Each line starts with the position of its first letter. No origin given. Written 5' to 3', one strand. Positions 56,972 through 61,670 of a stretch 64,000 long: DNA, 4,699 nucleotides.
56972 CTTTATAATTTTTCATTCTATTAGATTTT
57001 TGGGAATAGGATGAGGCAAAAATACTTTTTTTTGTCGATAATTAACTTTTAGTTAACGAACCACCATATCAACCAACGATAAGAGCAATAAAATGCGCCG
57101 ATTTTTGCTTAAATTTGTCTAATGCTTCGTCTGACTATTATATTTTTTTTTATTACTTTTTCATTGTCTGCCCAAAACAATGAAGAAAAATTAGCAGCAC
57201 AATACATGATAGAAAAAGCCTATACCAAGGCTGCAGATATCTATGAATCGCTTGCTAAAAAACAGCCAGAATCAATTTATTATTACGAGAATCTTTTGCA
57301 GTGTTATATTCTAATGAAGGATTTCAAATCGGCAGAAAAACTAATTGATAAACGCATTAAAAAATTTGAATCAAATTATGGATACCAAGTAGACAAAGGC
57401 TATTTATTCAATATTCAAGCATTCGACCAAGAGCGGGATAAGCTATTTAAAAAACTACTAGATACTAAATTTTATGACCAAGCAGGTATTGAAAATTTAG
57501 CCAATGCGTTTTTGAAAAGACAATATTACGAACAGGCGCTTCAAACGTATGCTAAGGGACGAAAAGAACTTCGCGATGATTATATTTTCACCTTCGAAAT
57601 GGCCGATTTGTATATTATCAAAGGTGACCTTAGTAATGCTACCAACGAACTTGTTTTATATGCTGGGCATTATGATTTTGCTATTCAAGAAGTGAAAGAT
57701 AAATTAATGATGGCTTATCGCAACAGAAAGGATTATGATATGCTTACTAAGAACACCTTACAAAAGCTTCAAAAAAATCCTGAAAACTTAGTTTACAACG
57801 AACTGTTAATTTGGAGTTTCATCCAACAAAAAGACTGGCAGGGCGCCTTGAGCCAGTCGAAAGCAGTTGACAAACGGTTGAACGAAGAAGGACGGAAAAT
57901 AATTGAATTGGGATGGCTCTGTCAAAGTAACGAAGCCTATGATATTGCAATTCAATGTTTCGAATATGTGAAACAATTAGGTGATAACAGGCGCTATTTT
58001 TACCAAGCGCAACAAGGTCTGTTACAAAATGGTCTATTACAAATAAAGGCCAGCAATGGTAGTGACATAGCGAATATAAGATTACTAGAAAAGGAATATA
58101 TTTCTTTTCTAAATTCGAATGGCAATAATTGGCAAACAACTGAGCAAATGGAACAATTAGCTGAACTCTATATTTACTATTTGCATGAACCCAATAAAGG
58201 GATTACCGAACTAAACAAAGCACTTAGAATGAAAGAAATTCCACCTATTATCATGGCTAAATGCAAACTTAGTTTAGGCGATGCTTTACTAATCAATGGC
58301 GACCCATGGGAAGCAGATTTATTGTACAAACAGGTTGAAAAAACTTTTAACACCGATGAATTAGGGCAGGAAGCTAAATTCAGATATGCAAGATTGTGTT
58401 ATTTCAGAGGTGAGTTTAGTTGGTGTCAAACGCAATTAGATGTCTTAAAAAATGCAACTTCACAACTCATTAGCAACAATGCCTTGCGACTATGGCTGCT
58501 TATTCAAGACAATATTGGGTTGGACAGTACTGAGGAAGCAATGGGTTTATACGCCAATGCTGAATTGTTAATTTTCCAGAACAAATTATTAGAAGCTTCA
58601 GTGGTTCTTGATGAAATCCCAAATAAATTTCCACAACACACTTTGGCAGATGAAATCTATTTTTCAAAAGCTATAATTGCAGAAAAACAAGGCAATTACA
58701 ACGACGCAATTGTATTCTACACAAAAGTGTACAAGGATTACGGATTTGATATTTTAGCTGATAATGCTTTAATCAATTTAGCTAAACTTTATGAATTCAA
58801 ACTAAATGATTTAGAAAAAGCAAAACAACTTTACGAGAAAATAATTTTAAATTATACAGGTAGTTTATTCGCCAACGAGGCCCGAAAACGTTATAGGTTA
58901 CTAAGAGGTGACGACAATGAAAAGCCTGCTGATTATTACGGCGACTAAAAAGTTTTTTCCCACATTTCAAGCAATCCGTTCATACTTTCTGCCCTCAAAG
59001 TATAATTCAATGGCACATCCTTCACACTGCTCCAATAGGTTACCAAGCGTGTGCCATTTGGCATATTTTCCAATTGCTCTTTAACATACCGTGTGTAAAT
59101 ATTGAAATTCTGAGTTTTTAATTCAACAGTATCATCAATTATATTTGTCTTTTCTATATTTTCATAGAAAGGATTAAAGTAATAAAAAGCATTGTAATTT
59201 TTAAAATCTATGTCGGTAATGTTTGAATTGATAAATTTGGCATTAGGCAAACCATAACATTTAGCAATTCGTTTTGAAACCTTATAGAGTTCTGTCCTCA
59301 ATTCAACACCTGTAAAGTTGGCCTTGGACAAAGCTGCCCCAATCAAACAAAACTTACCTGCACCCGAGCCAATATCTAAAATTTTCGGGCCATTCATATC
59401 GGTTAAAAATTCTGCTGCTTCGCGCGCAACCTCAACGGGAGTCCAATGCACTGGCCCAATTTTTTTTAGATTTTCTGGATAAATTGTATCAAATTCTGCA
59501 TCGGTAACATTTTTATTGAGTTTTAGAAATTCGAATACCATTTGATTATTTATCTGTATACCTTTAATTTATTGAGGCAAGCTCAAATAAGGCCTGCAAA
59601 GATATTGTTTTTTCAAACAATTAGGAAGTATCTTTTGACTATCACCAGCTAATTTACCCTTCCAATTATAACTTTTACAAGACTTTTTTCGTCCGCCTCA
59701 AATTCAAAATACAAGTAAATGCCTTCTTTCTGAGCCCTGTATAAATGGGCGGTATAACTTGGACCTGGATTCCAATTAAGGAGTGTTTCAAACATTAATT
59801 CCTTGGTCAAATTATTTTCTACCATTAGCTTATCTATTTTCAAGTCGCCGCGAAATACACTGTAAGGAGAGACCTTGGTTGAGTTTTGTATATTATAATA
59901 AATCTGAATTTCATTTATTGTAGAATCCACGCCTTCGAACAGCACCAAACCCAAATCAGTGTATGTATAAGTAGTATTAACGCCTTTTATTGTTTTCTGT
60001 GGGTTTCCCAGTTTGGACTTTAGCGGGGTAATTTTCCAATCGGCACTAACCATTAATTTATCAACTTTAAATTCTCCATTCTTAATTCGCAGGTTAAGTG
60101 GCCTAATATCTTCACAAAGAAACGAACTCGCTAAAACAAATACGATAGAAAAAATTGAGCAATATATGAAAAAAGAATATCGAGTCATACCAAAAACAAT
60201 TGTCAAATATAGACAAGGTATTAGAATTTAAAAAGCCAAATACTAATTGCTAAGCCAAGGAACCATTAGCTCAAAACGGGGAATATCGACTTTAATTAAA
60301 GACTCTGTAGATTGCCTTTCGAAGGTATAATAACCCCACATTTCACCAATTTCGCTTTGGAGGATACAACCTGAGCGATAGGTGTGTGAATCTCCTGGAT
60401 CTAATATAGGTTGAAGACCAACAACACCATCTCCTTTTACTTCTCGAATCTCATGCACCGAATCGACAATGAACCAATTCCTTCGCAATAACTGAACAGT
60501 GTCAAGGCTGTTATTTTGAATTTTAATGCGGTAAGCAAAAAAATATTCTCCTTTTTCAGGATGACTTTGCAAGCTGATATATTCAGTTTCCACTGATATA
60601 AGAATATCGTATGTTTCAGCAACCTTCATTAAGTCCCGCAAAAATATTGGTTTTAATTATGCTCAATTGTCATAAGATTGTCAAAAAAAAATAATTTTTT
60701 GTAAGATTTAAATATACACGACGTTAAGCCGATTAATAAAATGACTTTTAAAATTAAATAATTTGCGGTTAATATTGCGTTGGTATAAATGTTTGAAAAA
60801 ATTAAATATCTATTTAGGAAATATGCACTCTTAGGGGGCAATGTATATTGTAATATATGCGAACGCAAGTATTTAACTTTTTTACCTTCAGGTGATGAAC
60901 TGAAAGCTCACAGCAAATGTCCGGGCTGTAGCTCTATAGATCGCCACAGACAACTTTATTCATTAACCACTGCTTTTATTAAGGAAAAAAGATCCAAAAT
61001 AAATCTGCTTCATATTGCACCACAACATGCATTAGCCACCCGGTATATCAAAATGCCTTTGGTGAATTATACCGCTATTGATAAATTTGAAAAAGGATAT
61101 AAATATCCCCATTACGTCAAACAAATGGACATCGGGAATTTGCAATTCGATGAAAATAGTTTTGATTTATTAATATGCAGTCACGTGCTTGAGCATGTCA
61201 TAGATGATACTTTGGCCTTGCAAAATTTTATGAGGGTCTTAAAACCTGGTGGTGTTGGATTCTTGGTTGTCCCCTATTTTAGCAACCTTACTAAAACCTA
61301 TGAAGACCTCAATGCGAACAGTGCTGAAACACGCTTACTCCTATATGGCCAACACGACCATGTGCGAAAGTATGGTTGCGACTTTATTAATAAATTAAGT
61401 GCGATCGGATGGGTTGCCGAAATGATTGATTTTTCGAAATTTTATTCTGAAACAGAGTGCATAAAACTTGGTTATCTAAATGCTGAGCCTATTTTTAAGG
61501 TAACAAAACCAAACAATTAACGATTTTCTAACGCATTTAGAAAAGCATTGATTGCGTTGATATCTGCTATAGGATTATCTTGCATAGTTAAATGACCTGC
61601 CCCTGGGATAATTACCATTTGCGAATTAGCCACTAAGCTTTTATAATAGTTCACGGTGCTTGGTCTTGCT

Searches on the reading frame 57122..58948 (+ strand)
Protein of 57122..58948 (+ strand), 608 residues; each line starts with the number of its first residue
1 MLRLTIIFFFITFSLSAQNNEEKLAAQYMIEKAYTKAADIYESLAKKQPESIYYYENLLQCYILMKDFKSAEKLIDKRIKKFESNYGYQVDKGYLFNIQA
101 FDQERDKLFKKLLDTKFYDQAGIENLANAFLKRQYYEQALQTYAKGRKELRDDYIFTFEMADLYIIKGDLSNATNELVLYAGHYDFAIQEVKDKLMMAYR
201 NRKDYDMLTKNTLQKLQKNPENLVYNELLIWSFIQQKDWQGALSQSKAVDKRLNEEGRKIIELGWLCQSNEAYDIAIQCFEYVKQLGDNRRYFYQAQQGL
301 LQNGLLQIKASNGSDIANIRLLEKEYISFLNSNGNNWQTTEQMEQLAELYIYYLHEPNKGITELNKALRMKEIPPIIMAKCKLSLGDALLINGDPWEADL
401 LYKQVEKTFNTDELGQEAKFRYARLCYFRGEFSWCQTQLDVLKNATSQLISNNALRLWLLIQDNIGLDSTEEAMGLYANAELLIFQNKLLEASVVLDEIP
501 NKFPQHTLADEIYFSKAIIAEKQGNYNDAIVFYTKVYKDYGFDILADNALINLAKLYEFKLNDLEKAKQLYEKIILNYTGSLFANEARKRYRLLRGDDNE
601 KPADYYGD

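Call 32: search_protein_families(library=pfam, proteins=[window:57122-58948:+], max_evalue=0.0001)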
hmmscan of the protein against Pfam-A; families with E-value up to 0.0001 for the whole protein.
window:57122-58948:+ (608 aa): 6 families
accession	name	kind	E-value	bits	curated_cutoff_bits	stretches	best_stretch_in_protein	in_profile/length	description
PF14559.12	TPR_19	-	1.3e-13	51.5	25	0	30-77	3-50/68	Tetratricopeptide repeat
PF13424.12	TPR_12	-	9.8e-12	45.3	30.1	0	513-573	6-70/77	Tetratricopeptide repeat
PF13428.12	TPR_14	-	1.7e-08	34.8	23.5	0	24-60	7-43/44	Tetratricopeptide repeat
PF13432.12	TPR_16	-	5.5e-06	27.2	32.7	0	126-173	3-50/65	Tetratricopeptide repeat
PF13174.12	TPR_6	-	1.2e-05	26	26.3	0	549-580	2-32/33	Tetratricopeptide repeat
PF13181.12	TPR_8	-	5.6e-05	23.4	25.7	0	549-575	3-28/34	Tetratricopeptide repeat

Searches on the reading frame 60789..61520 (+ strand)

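Call 32: search_protein_families(library=pfam, proteins=[window:60789-61520:+], max_evalue=0.0001)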
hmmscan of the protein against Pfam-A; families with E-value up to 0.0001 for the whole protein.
window:60789-61520:+ (243 aa): 6 families
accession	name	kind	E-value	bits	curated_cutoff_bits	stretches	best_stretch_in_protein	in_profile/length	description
PF08241.18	Methyltransf_11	-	2.1e-12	48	21.2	1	107-156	41-92/95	Methyltransferase domain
PF13649.12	Methyltransf_25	-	3.8e-08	34.4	27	1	108-155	48-97/97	Methyltransferase domain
PF08242.18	Methyltransf_12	-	1.6e-07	32.4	30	1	110-156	48-97/98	Methyltransferase domain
PF13489.12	Methyltransf_23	-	3.4e-07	30.6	27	1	52-162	5-119/164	Methyltransferase domain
PF13847.12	Methyltransf_31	-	5e-07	29.9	27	1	110-177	58-125/145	Methyltransferase domain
PF01209.24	Ubie_methyltran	-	1.5e-05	24.9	20.1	1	115-166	107-156/233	ubiE/COQ5 methyltransferase family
